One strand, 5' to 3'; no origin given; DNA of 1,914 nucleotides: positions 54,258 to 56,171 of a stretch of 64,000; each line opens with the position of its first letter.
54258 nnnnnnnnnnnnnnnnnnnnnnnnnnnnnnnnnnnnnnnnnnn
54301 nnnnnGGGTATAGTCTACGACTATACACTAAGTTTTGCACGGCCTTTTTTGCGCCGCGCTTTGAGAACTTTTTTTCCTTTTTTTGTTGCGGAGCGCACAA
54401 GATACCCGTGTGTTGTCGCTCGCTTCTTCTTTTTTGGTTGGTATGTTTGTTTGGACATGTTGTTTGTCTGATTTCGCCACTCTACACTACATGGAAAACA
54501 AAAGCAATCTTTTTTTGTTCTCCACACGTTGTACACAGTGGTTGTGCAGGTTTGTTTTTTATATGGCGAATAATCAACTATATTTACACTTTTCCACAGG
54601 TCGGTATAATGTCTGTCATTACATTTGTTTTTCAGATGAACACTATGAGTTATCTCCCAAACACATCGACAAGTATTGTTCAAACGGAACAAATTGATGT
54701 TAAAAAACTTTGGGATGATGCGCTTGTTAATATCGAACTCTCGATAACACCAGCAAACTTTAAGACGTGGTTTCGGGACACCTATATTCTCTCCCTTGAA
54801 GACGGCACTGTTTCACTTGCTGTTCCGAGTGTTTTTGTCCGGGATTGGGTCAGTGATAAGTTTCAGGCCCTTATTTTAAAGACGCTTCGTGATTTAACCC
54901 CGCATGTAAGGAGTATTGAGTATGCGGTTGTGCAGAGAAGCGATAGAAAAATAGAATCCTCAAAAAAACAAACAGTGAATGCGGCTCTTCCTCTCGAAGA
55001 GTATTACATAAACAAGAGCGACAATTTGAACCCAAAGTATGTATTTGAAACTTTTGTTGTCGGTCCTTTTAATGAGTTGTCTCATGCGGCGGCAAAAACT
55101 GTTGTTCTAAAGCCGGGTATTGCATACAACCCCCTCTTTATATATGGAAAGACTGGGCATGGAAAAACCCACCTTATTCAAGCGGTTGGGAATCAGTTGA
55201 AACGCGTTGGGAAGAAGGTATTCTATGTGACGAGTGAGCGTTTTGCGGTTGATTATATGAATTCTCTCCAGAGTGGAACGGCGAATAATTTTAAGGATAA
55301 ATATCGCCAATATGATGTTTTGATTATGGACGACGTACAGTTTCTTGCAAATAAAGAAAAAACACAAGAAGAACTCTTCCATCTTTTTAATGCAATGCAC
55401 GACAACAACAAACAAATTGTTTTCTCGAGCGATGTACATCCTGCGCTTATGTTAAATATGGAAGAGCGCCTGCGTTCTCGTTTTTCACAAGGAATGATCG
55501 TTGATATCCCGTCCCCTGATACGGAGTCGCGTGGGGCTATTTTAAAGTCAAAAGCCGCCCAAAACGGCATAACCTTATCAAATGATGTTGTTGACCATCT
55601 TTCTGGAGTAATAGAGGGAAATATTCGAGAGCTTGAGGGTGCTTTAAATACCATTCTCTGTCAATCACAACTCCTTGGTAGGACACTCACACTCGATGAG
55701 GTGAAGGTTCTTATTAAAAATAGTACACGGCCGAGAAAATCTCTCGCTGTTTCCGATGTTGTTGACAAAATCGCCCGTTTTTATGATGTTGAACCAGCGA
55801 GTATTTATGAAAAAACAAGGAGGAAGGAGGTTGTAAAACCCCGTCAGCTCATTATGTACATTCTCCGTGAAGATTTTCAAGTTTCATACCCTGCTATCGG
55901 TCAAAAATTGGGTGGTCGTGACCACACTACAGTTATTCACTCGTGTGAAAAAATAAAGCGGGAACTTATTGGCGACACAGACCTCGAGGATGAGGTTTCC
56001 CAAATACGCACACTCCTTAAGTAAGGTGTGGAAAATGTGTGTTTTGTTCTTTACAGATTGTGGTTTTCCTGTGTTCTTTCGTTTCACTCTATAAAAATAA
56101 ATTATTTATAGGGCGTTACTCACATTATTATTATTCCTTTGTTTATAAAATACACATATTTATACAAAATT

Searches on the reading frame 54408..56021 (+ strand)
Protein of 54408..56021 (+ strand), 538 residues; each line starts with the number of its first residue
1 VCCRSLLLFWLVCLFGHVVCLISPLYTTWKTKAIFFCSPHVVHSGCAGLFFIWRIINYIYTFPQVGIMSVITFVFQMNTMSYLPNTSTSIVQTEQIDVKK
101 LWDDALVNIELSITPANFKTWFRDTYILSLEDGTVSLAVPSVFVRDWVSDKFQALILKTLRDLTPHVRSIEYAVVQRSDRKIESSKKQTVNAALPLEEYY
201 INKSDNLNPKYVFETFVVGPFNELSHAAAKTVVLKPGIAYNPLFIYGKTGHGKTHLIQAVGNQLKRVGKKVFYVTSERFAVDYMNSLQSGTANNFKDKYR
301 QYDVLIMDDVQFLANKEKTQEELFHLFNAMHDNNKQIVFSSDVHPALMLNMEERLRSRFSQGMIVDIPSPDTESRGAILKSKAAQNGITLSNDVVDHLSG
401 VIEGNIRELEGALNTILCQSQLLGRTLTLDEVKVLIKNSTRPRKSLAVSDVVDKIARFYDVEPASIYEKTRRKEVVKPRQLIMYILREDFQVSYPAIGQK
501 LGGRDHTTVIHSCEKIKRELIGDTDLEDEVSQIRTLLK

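Call 22: search_protein_families(library=pfam, proteins=[window:54408-56021:+], max_evalue=0.001)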
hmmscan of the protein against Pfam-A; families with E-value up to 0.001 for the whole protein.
window:54408-56021:+ (538 aa): 9 families
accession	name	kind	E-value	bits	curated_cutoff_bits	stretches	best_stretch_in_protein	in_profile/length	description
PF00308.24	Bac_DnaA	-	4.1e-61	206.3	23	1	207-366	1-162/162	Bacterial DnaA ATPAse domain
PF08299.17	Bac_DnaA_C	-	6.6e-24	84.2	31.5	1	449-516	2-69/69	Bacterial dnaA protein helix-turn-helix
PF11638.13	DnaA_N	-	1.4e-13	50.8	24.6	1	100-161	2-64/65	DnaA N-terminal domain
PF01695.23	IstB_IS21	-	8.5e-11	42.2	24.1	1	244-339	96-191/238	IstB-like ATP binding protein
PF00004.35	AAA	-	9.4e-07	29.8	21.2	1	244-339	2-104/131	ATPase family associated with various cellular activities (AAA)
PF01637.24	ATPase_2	-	2e-06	28.2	33.2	1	240-350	20-126/225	ATPase domain predominantly from Archaea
PF00910.28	RNA_helicase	-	9.9e-06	26.4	21.5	1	244-338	2-82/105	RNA helicase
PF13401.12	AAA_22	-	1.5e-05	25.8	27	0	243-275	8-40/130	AAA domain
PF13173.12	AAA_14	-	9.4e-05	22.9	27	1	241-360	3-116/129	AAA domain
